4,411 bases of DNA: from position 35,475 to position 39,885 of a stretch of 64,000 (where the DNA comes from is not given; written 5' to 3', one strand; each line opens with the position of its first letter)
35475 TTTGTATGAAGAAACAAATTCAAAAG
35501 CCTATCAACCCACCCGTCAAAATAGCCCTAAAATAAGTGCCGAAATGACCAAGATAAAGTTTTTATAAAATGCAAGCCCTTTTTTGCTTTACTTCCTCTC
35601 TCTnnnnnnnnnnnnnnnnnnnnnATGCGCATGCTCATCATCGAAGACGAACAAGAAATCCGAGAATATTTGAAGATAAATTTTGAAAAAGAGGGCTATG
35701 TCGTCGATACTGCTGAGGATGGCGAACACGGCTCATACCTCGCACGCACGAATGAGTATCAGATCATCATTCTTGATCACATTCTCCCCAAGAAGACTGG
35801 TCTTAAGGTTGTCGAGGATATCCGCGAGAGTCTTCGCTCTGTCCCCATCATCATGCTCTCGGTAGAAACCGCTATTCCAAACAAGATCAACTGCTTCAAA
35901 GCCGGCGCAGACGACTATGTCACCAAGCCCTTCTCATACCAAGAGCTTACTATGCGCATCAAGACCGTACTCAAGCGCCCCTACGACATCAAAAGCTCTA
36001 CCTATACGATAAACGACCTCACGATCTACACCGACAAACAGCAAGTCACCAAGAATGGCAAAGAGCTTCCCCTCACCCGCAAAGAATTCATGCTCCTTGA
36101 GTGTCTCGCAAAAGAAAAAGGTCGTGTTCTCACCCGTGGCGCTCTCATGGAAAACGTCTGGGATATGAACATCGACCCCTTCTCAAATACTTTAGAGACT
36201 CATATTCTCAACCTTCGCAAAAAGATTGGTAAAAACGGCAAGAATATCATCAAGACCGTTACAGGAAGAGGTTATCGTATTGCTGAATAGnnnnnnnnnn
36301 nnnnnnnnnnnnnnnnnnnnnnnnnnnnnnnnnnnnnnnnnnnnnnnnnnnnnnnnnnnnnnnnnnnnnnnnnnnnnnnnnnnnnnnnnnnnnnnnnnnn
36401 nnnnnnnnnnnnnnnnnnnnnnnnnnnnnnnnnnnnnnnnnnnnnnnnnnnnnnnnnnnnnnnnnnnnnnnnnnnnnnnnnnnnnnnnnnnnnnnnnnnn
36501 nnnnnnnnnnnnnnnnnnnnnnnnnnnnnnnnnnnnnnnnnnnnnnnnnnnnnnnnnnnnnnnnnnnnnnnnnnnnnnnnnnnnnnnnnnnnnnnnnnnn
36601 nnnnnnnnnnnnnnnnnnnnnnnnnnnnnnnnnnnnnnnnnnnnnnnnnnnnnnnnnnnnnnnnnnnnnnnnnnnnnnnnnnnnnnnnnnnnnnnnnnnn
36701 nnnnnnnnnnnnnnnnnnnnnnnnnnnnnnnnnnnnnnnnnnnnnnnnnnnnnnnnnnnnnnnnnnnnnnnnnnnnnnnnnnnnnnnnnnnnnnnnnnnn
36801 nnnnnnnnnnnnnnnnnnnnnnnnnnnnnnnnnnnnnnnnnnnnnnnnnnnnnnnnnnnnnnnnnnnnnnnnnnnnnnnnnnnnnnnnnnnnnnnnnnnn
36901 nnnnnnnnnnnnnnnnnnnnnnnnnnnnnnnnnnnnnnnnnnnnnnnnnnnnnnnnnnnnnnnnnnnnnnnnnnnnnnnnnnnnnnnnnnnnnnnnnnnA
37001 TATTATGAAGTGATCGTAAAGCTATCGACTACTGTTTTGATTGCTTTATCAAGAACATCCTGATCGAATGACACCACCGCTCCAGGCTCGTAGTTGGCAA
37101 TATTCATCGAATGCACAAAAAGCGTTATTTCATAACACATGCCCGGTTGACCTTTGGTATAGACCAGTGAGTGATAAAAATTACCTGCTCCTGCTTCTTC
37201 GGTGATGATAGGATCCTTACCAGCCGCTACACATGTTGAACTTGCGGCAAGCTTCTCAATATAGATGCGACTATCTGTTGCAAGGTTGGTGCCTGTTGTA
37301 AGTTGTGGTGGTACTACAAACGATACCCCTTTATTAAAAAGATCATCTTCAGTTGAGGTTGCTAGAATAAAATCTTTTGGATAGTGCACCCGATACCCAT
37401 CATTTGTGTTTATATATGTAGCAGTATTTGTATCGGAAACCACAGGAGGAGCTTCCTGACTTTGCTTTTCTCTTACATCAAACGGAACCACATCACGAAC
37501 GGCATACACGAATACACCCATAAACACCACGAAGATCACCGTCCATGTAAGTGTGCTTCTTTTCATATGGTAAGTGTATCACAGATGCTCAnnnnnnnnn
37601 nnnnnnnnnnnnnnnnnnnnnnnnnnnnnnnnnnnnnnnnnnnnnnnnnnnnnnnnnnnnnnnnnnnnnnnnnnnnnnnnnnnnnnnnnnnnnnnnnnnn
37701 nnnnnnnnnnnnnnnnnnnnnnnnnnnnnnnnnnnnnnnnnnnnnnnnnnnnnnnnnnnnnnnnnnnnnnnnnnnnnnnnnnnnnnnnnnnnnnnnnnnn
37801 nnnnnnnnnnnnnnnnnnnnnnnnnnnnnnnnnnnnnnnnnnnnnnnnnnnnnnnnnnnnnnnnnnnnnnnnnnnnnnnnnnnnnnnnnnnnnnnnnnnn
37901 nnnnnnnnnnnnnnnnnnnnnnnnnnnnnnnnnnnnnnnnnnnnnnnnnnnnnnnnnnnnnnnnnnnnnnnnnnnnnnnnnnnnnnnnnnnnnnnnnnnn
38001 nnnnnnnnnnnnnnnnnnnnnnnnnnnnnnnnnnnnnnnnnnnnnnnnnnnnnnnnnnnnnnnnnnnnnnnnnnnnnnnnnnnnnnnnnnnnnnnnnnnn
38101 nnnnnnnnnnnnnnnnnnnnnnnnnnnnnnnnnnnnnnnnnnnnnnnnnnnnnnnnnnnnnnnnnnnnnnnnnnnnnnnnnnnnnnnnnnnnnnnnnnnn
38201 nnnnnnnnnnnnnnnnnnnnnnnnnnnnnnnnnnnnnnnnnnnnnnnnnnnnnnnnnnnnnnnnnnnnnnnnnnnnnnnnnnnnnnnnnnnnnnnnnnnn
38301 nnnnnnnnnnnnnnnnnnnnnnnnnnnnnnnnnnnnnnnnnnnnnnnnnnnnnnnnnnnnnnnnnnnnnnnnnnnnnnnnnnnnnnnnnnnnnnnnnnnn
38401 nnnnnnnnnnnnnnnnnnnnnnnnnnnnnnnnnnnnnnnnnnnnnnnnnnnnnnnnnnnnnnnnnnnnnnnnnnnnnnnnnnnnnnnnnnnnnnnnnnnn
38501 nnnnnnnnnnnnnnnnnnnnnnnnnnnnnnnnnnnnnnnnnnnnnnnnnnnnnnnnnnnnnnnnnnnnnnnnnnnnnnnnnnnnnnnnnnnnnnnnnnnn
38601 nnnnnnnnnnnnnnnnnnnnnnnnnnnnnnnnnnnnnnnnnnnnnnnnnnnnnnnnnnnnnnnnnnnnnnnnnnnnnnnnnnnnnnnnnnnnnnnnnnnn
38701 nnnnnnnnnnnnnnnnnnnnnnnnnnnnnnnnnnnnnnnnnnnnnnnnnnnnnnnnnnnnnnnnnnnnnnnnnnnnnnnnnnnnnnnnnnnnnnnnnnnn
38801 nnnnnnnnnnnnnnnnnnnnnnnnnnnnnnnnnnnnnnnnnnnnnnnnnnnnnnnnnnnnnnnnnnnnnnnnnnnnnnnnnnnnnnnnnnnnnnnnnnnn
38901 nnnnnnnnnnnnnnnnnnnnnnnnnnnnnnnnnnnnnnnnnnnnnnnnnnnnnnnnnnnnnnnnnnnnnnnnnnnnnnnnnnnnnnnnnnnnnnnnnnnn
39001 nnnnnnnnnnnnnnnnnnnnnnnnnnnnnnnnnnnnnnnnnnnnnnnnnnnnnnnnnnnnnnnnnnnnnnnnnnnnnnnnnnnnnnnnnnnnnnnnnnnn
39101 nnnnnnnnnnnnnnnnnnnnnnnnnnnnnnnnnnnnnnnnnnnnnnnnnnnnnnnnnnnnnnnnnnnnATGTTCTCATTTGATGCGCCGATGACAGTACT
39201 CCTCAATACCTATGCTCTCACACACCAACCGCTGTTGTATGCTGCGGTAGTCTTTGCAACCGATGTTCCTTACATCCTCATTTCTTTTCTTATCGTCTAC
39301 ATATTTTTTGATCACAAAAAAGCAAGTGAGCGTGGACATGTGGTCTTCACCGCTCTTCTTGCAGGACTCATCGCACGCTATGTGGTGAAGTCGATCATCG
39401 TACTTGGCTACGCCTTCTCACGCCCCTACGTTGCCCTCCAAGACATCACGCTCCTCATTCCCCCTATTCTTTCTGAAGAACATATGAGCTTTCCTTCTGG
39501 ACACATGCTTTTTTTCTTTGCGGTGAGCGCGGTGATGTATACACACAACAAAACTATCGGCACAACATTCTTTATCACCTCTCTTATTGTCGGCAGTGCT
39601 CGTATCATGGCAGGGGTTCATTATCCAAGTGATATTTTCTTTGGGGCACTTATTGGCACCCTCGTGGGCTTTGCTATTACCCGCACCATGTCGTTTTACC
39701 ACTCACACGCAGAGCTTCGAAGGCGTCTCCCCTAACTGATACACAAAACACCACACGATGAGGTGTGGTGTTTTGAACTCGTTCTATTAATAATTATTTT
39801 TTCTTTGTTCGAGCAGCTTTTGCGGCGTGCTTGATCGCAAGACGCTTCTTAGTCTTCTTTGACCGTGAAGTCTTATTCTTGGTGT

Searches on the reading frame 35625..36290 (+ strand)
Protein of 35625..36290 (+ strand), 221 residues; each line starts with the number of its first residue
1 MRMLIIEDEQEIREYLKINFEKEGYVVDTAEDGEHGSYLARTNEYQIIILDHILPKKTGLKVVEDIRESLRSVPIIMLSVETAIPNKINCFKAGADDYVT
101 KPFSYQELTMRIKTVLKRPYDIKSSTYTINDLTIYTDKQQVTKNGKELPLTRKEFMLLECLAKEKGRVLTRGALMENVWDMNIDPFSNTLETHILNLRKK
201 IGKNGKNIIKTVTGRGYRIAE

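Call 72: search_protein_families(library=pfam, proteins=[window:35625-36290:+], max_evalue=0.0001)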
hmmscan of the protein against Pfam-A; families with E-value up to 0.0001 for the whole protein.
window:35625-36290:+ (221 aa): 2 families
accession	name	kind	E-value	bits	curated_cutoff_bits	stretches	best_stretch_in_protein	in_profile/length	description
PF00072.30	Response_reg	-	1.7e-26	93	30.2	1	4-112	2-110/111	Response regulator receiver domain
PF00486.34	Trans_reg_C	-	9e-25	87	26.2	1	145-219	1-77/77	Transcriptional regulatory protein, C terminal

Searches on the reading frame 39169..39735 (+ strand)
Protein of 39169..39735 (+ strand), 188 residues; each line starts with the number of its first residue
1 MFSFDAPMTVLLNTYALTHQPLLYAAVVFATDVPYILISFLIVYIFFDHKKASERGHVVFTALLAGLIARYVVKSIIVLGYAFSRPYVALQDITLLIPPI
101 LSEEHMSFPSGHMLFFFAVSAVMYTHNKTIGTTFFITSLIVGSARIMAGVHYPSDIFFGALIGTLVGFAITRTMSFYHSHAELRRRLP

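Call 72: search_protein_families(library=pfam, proteins=[window:39169-39735:+], max_evalue=0.0001)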
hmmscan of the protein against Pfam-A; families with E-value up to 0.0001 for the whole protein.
window:39169-39735:+ (188 aa): 1 family
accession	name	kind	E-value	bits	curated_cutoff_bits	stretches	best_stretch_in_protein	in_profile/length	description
PF01569.27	PAP2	-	1.4e-15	57.6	27.2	1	62-174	4-125/130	PAP2 superfamily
